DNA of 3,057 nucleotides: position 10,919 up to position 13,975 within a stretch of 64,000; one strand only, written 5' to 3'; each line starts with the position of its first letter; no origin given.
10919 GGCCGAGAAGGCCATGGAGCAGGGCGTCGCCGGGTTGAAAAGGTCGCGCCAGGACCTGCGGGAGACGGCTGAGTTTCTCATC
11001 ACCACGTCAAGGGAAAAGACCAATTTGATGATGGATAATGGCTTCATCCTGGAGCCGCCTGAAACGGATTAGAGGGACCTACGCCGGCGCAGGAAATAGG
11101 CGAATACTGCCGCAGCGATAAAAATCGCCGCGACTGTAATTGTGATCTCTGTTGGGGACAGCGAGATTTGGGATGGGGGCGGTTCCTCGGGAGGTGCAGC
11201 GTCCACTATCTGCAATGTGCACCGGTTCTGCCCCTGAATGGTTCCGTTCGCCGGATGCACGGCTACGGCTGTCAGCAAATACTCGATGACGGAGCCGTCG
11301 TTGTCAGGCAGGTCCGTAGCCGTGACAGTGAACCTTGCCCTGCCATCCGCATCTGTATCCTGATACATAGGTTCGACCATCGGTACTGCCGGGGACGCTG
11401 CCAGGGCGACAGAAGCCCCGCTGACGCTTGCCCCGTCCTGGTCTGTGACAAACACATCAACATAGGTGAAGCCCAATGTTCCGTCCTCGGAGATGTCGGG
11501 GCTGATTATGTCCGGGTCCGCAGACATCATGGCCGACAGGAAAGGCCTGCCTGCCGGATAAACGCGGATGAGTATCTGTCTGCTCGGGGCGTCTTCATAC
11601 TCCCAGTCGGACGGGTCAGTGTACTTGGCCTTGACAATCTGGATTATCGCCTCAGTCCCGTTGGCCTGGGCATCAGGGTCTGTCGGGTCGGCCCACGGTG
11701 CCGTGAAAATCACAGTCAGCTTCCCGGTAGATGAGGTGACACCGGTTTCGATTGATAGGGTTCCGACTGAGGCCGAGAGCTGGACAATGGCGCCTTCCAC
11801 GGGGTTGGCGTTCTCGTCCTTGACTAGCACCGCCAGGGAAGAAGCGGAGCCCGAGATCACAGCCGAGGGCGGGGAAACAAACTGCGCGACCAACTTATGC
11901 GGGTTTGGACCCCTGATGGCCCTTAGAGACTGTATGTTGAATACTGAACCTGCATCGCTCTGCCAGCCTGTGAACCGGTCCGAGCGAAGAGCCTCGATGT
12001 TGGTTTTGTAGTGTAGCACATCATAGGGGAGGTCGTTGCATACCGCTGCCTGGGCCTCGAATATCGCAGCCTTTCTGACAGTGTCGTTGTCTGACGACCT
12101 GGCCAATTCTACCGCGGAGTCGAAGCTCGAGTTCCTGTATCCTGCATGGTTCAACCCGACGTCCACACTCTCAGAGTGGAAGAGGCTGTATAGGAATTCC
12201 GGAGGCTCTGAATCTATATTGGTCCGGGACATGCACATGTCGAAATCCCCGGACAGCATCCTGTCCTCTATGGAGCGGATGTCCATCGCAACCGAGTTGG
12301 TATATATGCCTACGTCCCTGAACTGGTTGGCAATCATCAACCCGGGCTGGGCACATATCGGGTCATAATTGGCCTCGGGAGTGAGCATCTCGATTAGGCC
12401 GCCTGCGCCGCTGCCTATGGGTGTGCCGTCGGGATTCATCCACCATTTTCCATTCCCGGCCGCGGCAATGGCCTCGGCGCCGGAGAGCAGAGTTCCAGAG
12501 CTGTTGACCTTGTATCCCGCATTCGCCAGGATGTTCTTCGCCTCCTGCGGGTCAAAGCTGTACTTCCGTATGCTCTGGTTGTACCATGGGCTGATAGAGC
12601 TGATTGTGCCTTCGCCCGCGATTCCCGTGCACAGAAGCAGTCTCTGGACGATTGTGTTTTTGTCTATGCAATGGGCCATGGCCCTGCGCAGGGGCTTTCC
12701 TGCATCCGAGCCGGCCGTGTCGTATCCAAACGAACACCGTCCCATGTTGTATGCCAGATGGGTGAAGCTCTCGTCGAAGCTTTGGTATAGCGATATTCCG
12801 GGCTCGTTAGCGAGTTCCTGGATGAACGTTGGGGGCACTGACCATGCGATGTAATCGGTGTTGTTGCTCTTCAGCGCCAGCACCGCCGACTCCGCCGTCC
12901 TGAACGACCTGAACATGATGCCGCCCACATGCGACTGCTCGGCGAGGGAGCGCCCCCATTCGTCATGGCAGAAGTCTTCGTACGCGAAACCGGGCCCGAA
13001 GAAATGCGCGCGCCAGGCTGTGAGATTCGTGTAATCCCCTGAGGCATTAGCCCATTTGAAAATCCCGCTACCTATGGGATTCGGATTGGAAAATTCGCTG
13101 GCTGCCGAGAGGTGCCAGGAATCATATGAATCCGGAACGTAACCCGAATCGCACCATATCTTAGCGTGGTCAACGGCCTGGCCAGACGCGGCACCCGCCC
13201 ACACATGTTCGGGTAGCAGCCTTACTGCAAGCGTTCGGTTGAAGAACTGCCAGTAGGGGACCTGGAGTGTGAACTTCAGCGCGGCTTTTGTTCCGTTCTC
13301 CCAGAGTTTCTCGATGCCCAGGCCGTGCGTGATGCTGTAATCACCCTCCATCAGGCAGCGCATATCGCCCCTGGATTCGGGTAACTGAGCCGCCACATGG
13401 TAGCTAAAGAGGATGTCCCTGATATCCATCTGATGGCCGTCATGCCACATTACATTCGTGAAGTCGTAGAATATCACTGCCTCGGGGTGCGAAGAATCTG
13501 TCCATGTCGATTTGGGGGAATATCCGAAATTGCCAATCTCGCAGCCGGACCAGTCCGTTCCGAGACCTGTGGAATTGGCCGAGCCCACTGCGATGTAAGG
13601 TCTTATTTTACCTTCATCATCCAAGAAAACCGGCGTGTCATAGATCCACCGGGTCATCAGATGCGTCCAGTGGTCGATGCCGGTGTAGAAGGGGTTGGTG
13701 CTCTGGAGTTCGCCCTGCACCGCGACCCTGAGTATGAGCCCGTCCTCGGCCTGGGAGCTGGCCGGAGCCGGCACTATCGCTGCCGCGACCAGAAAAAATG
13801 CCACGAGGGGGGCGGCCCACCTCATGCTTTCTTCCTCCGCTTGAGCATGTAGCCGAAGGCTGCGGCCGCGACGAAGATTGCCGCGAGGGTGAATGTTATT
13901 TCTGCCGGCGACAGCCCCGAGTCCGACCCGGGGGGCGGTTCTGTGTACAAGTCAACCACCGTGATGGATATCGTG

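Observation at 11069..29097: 18-kb co-directional surface-protein island: four membrane-anchored 'orphan' family-5 solute-binding paralogs coupled to two SBBP-propeller/PKD proteins, with no ABC transporter partner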

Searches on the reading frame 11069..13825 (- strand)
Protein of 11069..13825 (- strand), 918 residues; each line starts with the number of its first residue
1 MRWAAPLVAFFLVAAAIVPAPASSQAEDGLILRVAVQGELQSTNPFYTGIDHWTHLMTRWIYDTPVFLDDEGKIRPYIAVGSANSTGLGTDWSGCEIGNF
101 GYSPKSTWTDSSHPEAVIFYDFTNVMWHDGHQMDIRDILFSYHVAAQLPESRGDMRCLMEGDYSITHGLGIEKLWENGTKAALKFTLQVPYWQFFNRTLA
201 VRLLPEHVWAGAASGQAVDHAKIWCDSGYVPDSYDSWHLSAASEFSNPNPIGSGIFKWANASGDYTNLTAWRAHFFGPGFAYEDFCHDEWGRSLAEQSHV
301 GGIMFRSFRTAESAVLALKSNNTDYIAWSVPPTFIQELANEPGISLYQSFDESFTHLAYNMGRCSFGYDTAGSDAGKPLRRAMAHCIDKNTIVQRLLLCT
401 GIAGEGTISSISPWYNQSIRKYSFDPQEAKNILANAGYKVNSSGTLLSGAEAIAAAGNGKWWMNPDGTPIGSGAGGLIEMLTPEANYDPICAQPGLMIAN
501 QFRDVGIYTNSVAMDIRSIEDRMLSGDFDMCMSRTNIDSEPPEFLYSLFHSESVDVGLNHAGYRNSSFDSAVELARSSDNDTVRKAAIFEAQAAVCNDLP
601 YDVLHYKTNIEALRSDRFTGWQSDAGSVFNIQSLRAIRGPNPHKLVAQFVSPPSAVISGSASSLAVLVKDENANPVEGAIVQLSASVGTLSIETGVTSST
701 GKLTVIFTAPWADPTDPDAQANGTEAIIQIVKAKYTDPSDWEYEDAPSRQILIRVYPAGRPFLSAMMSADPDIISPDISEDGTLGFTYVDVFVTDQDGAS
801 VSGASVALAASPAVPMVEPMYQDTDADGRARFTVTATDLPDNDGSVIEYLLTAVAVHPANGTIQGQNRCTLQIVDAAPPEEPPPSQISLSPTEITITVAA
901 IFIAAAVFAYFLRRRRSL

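Call 4: search_protein_families(library=pfam, proteins=[window:11069-13825:-], max_evalue=0.01)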
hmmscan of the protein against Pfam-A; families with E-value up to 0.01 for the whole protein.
window:11069-13825:- (918 aa): 6 families
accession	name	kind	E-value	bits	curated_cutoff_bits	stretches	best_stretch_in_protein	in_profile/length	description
PF00496.27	SBP_bac_5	-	1e-33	117.5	32.4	1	124-552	26-364/368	Bacterial extracellular solute-binding proteins, family 5 Middle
PF02369.22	Big_1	-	2.1e-13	50.6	34.9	2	659-724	15-83/93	Bacterial Ig-like domain (group 1)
PF09134.16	Invasin_D3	-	3.6e-08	34.3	33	1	650-723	9-84/98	Invasin, domain 3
PF24107.1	DUF7382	-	4.5e-05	23.7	27.4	0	785-831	18-63/65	Domain of unknown function (DUF7382)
PF13620.12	CarboxypepD_reg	-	0.00012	22.8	32.3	0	791-834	4-45/82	Carboxypeptidase regulatory-like domain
PF17789.7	MG4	-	0.00067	20.3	24.7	0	789-835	18-61/95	Macroglobulin domain MG4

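Call 5: search_protein_families(library=ncbifam, proteins=[window:11069-13825:-], max_evalue=0.01)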
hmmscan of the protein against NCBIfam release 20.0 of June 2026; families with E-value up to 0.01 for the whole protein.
window:11069-13825:- (918 aa): 8 families
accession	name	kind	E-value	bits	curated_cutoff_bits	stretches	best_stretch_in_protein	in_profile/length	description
NF045467.1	Opp4A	equivalog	2.6e-15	55.7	650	1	312-439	250-381/556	oligopeptide ABC transporter substrate-binding protein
NF043070.1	DppA_dipep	equivalog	4.9e-11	41.9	1005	2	359-439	290-369/535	dipeptide ABC transporter periplasmic-binding protein DppA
TIGR02294.1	nickel_nikA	equivalog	3.5e-08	32.4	393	1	296-442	190-331/501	nickel ABC transporter substrate-binding protein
TIGR04028.1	SBP_KPN_01854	hypoth_equivalog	6.5e-07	28.3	468.5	1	378-446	271-339/509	TIGR04028 family ABC transporter substrate-binding protein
NF045468.1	Opp5A_nikA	equivalog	1.2e-06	27.4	600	1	310-446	200-325/488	nickel ABC transporter substrate-binding protein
NF011689.0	PRK15109.1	equivalog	1.3e-06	27.4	560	1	486-616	388-519/547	ABC transporter substrate-binding protein SapA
NF047575.1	opine_bind_CntA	exception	3.3e-05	22.6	800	1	377-444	299-366/535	staphylopine-dependent metal ABC transporter substrate-binding lipoprotein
NF011942.0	PRK15413.1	equivalog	0.0012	17.6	594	0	379-450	285-355/512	glutathione ABC transporter substrate-binding protein GsiB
